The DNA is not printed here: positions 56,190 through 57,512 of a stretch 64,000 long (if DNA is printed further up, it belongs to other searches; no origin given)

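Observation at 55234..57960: MamK-family actin homologue in an archaeon, flanked by two zinc-ribbon proteins: candidate uncharacterised cytoskeletal module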

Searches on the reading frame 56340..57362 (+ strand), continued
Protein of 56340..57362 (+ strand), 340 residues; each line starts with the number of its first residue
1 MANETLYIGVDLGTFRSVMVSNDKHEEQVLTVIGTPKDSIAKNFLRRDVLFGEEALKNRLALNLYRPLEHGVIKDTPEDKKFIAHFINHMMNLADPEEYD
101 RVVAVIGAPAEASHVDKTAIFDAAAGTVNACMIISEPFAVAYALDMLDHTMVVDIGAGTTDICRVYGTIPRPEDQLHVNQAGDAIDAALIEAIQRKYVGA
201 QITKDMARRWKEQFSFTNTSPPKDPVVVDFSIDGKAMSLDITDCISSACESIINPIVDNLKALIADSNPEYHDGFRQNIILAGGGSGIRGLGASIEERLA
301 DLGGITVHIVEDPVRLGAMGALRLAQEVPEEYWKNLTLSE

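Call 67: find_encoding_contigs(protein=P0479, flank=3000, max_places=10)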
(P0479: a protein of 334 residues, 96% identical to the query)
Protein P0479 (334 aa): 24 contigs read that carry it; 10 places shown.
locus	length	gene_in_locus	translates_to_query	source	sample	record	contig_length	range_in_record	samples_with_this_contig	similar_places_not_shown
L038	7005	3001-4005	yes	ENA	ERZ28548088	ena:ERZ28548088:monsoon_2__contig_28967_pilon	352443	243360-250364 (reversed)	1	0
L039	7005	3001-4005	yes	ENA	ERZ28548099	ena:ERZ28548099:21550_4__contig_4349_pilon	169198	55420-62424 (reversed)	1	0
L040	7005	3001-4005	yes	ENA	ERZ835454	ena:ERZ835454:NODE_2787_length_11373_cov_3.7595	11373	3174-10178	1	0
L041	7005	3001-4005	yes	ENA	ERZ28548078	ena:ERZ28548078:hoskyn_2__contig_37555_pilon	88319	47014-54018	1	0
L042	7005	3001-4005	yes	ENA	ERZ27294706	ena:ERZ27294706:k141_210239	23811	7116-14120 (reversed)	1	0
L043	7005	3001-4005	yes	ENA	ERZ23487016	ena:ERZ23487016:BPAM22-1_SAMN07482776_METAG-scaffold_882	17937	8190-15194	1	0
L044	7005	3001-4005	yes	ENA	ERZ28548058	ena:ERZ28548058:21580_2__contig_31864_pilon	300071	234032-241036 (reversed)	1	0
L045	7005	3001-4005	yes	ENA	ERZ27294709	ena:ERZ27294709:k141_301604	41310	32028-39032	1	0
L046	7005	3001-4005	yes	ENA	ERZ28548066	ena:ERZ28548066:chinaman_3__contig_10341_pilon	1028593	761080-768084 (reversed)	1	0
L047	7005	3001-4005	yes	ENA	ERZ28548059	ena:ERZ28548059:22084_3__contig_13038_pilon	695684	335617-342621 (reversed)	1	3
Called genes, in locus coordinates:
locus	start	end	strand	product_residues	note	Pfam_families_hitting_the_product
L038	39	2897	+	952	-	PF00082:Peptidase_S8, PF02412:TSP_3 (faint)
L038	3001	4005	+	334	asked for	PF06723:MreB_Mbl, PF25229:Salactin (faint), PF00022:Actin (weak)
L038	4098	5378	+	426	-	-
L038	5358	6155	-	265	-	PF01884:PcrB, PF00977:His_biosynth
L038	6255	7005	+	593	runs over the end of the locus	PF00664:ABC_membrane, PF00005:ABC_tran, PF02463:SMC_N (faint)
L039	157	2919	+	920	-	PF00082:Peptidase_S8, PF02412:TSP_3 (faint)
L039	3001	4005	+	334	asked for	PF06723:MreB_Mbl, PF25229:Salactin (faint), PF00022:Actin (weak)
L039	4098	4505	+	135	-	-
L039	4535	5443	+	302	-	-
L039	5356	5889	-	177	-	PF01884:PcrB, PF00977:His_biosynth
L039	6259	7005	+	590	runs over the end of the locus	PF00664:ABC_membrane, PF00005:ABC_tran, PF02463:SMC_N (faint)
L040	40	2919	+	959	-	PF00082:Peptidase_S8, PF02412:TSP_3 (faint)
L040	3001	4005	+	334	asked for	PF06723:MreB_Mbl, PF25229:Salactin (faint), PF00022:Actin (weak)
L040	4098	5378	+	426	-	-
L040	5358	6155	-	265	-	PF01884:PcrB, PF00977:His_biosynth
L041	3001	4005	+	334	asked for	PF06723:MreB_Mbl, PF25229:Salactin (faint), PF00022:Actin (weak)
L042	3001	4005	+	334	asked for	PF06723:MreB_Mbl, PF25229:Salactin (faint), PF00022:Actin (weak)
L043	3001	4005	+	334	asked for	PF06723:MreB_Mbl, PF25229:Salactin (faint), PF00022:Actin (weak)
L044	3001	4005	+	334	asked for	PF06723:MreB_Mbl, PF25229:Salactin (faint), PF00022:Actin (weak)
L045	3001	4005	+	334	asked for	PF06723:MreB_Mbl, PF25229:Salactin (faint), PF00022:Actin (weak)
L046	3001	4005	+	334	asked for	PF06723:MreB_Mbl, PF25229:Salactin (faint), PF00022:Actin (weak)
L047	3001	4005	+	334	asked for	PF06723:MreB_Mbl, PF25229:Salactin (faint), PF00022:Actin (weak)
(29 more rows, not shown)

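Call 68: predict_structure(alignment_id=A3)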
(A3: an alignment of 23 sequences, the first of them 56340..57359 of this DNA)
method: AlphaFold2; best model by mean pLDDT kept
length: 340 residues; sequences in the alignment: 23
mean_pLDDT: 70.7   pTM: 0.71
mean pLDDT of the five models: 70.7, 67.8, 67.0, 61.4, 61.1
residues with pLDDT >= 90: 77; 70-90: 117; 50-70: 86; < 50: 60
segments of 3 or more residues with pLDDT < 50: 31-75, 110-115, 334-340
pLDDT, mean of each block of 10 residues (from residue 1): 65 54 58 40 31 30 36 51 61 66 62 49 60 71 87 82 81 78 89 90 84 88 88 81 95 93 91 91 83 93 86 72 74 45
secondary structure, 60 per line:
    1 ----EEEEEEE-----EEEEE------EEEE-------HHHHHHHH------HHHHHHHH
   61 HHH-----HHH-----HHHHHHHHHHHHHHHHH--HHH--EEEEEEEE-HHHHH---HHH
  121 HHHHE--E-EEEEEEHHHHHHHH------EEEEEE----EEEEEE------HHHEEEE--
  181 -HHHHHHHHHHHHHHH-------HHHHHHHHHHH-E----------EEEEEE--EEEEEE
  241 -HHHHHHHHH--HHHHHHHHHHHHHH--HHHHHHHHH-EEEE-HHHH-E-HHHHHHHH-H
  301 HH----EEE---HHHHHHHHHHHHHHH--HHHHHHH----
elements in order: E5-11 E17-21 E28-31 H39-46 H53-63 H77-93 E101-108 H110-114 H118-124 E130-135 H136-143 E150-155 E160-165 E175-178 H182-196 H204-214 E227-232 E235-240 H242-250 H253-266 H269-277 E279-282 H284-287 H291-298 E307-309 H313-327 H330-336

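Call 72: fold_search(model_id=the predicted structure, library=pdb)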
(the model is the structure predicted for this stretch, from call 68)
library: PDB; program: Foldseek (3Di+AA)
matches with E <= 10: 1166; with E <= 0.001: 788
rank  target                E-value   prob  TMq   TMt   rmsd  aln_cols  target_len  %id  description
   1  5ljw_A                1.1e-29  1.00  0.76  0.78   6.1       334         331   36  MamK non-polymerising A278D mutant bound to AMPPNP (released 2016-11-16)
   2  5ljw_B                1.7e-29  1.00  0.75  0.78   6.5       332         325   39  MamK non-polymerising A278D mutant bound to AMPPNP (released 2016-11-16)
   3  5ljv_A                9.7e-29  1.00  0.78  0.81   5.2       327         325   38  MamK double helical filament (released 2016-11-16)
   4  8r2n_A                4.6e-24  1.00  0.73  0.71   6.0       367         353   31  Structure of the BeeR filament (released 2025-03-05)
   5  9a5t_B                8.3e-19  1.00  0.69  0.69   5.8       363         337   22  Integrative model of MBL-MREB by crosslinking MS and deep learning (released 2024-09-18)
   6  5jyg_A                6.0e-18  1.00  0.73  0.75   5.4       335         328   36  Cryo-EM structure of the MamK filament at 6.5 A (released 2016-07-27)
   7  4czk                  1.4e-17  1.00  0.67  0.72   6.4       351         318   20  C. crescentus MreB, single filament, AMPPNP, MP265 inhibitor (released 2014-06-11)
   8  4czl                  1.4e-17  1.00  0.66  0.68   6.2       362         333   23  C. crescentus MreB, monomeric, ADP (released 2014-06-25)
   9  9a51_A                2.2e-17  1.00  0.66  0.67   6.3       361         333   22  Integrative model of MBL-YTXH by crosslinking MS and deep learning (released 2024-09-18)
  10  1jcf                  2.3e-17  1.00  0.65  0.65   7.5       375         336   22  MREB FROM THERMOTOGA MARITIMA, TRIGONAL (released 2001-09-19)
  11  8azg                  2.4e-17  1.00  0.68  0.70   6.7       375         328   19  Crystal structure of MreB from Geobacillus stearothermophilus ATCC7953 in complex with ATP (released 2023-09-13)
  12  4czm_A                2.6e-17  1.00  0.68  0.68   6.3       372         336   22  C. crescentus MreB, monomeric, AMPPNP (released 2014-08-13)
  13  1jce                  2.9e-17  1.00  0.64  0.65   7.7       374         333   22  MREB FROM THERMOTOGA MARITIMA (released 2001-09-19)
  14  2wus_A                3.1e-17  1.00  0.67  0.68   6.1       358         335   23  Bacterial actin MreB assembles in complex with cell shape protein RodZ (released 2010-06-30)
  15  8aam                  4.1e-17  1.00  0.69  0.73   6.4       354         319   21  Crystal structure of MreB from Geobacillus stearothermophilus ATCC7953 (released 2023-07-12)
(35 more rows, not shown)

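Call 76: search_protein_families(library=ncbifam, proteins=[P0249, P0262, P0261, P0265, P0257, P0246, L024:6001-7020:+, P0078], max_evalue=1e-20)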
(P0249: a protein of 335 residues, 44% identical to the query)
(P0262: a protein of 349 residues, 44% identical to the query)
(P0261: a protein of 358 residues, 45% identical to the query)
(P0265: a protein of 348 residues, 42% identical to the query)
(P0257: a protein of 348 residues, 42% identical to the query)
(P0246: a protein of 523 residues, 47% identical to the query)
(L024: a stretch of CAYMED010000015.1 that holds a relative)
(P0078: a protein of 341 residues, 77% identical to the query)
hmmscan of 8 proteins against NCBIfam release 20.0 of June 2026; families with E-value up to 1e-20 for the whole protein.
P0249 (335 aa): 3 families
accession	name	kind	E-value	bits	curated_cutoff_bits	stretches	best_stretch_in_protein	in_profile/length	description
NF040964.1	MamK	subfamily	1.7e-98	329.8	400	1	6-334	1-330/335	MamK family actin-like protein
NF053558.1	BeeR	equivalog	2.8e-61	207.5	530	1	6-329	1-343/349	BeeR family actin-like protein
NF010539.0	PRK13927.1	subfamily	5.1e-22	78.2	293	1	8-321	9-324/339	rod shape-determining protein MreB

P0262 (349 aa): 2 families
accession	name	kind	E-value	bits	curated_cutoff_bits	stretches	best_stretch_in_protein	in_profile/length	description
NF040964.1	MamK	subfamily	1.6e-127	425.2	400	1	21-348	1-329/335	MamK family actin-like protein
NF053558.1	BeeR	equivalog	1.8e-62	211.4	530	1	21-348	1-347/349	BeeR family actin-like protein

P0261 (358 aa): 2 families
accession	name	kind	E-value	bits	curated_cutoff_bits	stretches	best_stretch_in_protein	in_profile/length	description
NF040964.1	MamK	subfamily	5.5e-111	370.8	400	1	28-357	1-330/335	MamK family actin-like protein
NF053558.1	BeeR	equivalog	1.8e-58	198.3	530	1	29-358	2-349/349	BeeR family actin-like protein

P0265 (348 aa): 2 families
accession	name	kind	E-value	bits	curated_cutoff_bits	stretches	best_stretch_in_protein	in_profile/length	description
NF040964.1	MamK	subfamily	1.2e-117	392.7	400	1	13-346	1-331/335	MamK family actin-like protein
NF053558.1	BeeR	equivalog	4.4e-62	210.1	530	1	13-344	1-347/349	BeeR family actin-like protein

P0257 (348 aa): 3 families
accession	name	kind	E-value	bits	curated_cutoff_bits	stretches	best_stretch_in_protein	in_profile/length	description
NF040964.1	MamK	subfamily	1.9e-116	388.8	400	1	16-345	1-330/335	MamK family actin-like protein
NF053558.1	BeeR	equivalog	3.7e-57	193.9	530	1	16-345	1-348/349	BeeR family actin-like protein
NF010539.0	PRK13927.1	subfamily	1.5e-21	76.7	293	1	18-331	9-323/339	rod shape-determining protein MreB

P0246 (523 aa): 5 families
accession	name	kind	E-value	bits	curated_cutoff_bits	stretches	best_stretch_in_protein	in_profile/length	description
NF040964.1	MamK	subfamily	2.8e-124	414.5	400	1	195-522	1-329/335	MamK family actin-like protein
NF053558.1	BeeR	equivalog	3.1e-65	220.5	530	1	195-523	1-348/349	BeeR family actin-like protein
NF010539.0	PRK13927.1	subfamily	1.6e-30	106.2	293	1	197-509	9-323/339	rod shape-determining protein MreB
TIGR00904.1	mreB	subfamily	6.2e-28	97.8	365.75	1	197-509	5-323/334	MreB/Mrl family cell shape determining protein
NF010540.1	PRK13929.1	exception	6.2e-21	74.8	515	1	196-488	6-304/334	rod-share determining protein MreBH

L024:6001-7020:+ (340 aa): 2 families
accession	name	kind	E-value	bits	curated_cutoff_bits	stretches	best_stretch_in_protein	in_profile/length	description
NF040964.1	MamK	subfamily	5.1e-107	357.8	400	1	6-337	1-331/335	MamK family actin-like protein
NF053558.1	BeeR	equivalog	6.7e-64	216.1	530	1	6-336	1-348/349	BeeR family actin-like protein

P0078 (341 aa): 4 families
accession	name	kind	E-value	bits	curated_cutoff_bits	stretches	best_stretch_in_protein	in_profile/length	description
NF040964.1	MamK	subfamily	3.3e-111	371.5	400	1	6-337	1-331/335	MamK family actin-like protein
NF053558.1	BeeR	equivalog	9.6e-66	222.1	530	1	6-336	1-348/349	BeeR family actin-like protein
NF010539.0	PRK13927.1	subfamily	1.6e-26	93.1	293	1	8-323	9-324/339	rod shape-determining protein MreB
TIGR00904.1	mreB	subfamily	3.5e-23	82.2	365.75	1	60-321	60-322/334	MreB/Mrl family cell shape determining protein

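Call 77: search_protein_families(library=pfam, proteins=[L028:7101-8381:+, L036:3000-3875:+], max_evalue=0.05)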
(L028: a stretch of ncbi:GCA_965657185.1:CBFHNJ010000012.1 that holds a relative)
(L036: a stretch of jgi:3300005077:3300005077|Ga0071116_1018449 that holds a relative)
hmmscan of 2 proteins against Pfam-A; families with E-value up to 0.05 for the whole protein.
L028:7101-8381:+ (426 aa): 1 family
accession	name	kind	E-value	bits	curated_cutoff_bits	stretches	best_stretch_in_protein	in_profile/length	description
PF19220.6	Rod_CreS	-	0.042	13.3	100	0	53-152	20-121/359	Crescentin, rod domain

L036:3000-3875:+ (291 aa): 0 families

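Call 80: find_related_loci(query=A3, collection=viral_contigs, flank=5000)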
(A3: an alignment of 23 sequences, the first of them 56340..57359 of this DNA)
Query A3 (340 aa) in viral_contigs; peptide patterns used: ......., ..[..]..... (x = any residue, [..] = any of these).
43 stretches matched a pattern; 3 encode a relative of the query (tblastn E <= 1e-3); 3 distinct loci.
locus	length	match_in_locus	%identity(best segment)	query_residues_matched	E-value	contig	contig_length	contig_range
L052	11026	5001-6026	44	3-336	5e-89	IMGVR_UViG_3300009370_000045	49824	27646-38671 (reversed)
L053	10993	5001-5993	38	6-336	3e-77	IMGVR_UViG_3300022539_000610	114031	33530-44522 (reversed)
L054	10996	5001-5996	36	5-336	4e-68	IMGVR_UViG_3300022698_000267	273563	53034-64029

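Call 82: find_encoding_contigs(protein=P0079, flank=1500, max_places=10)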
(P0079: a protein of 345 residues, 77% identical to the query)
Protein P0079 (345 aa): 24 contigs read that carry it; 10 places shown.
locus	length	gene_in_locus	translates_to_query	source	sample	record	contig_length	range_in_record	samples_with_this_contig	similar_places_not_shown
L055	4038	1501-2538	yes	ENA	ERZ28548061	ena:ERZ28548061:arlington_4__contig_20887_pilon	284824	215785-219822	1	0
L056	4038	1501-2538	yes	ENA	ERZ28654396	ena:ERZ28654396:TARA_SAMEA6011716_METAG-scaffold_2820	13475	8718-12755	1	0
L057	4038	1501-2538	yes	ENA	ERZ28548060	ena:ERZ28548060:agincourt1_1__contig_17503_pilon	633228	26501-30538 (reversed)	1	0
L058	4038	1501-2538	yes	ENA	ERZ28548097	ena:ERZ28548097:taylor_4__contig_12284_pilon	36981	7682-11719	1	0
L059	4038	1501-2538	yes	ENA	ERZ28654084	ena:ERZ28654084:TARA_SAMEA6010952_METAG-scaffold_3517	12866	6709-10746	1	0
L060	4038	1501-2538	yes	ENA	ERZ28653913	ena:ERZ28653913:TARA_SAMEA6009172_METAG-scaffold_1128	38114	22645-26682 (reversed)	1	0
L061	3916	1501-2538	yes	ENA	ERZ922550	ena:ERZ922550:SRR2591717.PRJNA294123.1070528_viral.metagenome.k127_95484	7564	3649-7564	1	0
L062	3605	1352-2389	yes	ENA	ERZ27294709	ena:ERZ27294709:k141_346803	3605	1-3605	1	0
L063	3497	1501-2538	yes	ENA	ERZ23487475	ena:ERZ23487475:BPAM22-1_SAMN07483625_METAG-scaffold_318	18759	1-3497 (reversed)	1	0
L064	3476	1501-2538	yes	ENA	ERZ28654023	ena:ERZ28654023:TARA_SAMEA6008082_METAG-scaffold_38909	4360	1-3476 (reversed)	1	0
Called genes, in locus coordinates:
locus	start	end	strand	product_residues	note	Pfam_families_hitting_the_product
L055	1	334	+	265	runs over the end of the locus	-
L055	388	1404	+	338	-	PF12760:Zn_ribbon_IS1595 (faint)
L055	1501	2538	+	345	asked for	PF06723:MreB_Mbl, PF25229:Salactin, PF00022:Actin (weak), PF25216:Volactin (weak)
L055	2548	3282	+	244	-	-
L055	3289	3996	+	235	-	PF02146:SIR2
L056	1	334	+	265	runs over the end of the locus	-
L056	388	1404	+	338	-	-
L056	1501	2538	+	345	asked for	PF06723:MreB_Mbl, PF25229:Salactin, PF00022:Actin (weak), PF25216:Volactin (weak)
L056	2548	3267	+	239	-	-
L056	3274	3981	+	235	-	PF02146:SIR2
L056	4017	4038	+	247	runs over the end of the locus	?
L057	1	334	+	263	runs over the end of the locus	-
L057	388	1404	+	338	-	PF12760:Zn_ribbon_IS1595 (faint)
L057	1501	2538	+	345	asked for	PF06723:MreB_Mbl, PF25229:Salactin, PF00022:Actin (weak), PF25216:Volactin (weak)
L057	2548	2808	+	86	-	-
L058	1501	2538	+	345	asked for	PF06723:MreB_Mbl, PF25229:Salactin, PF00022:Actin (weak), PF25216:Volactin (weak)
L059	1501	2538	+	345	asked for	PF06723:MreB_Mbl, PF25229:Salactin, PF00022:Actin (weak), PF25216:Volactin (weak)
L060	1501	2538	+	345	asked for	PF06723:MreB_Mbl, PF25229:Salactin, PF00022:Actin (weak), PF25216:Volactin (weak)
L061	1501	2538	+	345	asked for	PF06723:MreB_Mbl, PF25229:Salactin, PF00022:Actin (weak), PF25216:Volactin (weak)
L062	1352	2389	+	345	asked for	PF06723:MreB_Mbl, PF25229:Salactin, PF00022:Actin (weak), PF25216:Volactin (weak)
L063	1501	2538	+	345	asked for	PF06723:MreB_Mbl, PF25229:Salactin, PF00022:Actin (weak), PF25216:Volactin (weak)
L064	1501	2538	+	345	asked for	PF06723:MreB_Mbl, PF25229:Salactin, PF00022:Actin (weak), PF25216:Volactin (weak)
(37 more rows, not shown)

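Call 89: search_protein_families(library=pfam, proteins=[P0284, P0288, P0269, L035:7103-12925:+], max_evalue=0.001)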
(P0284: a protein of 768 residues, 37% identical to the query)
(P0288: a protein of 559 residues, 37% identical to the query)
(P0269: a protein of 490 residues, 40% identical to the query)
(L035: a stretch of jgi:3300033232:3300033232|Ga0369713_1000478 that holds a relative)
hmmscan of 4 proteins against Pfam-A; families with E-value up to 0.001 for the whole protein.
P0284 (768 aa): 5 families
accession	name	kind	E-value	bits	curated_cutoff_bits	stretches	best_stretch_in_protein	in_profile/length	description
PF00091.31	Tubulin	-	8.5e-41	140.8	33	1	4-160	2-186/190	Tubulin/FtsZ family, GTPase domain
PF12327.13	FtsZ_C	-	8.8e-29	100.1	27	1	212-307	1-95/95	FtsZ family, C-terminal domain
PF06723.19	MreB_Mbl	-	6e-23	81.6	27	1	435-753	4-321/327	MreB/Mbl protein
PF00022.25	Actin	-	1.4e-09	37.5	27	1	452-621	26-187/410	Actin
PF25229.1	Salactin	-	0.00025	20.6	27.1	1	581-754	154-334/335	Salactin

P0288 (559 aa): 4 families
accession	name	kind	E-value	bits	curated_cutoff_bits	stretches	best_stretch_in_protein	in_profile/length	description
PF06723.19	MreB_Mbl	-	8.1e-19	68.1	27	1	225-514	4-297/327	MreB/Mbl protein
PF00022.25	Actin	-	1e-06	28.1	27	1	246-431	30-212/410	Actin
PF25229.1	Salactin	-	0.00011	21.8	27.1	1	371-541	153-332/335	Salactin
PF21522.3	MreB-like_C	-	0.00099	20.1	27.8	0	370-502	2-115/123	Archaeal actin homologue MreB-like, C-terminal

P0269 (490 aa): 3 families
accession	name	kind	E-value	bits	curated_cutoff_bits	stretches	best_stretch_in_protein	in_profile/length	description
PF06723.19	MreB_Mbl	-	2e-26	93.1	27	1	155-446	3-297/327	MreB/Mbl protein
PF00022.25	Actin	-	1.5e-14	53.8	27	1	174-364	27-209/410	Actin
PF25229.1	Salactin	-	0.00015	21.4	27.1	1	198-474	46-333/335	Salactin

L035:7103-12925:+ (1940 aa): 1 family
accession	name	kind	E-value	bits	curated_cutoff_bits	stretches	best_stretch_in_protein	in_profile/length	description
PF04659.18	Arch_fla_DE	-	9.3e-10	38.8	21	1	9-86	12-96/96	Archaeal flagella protein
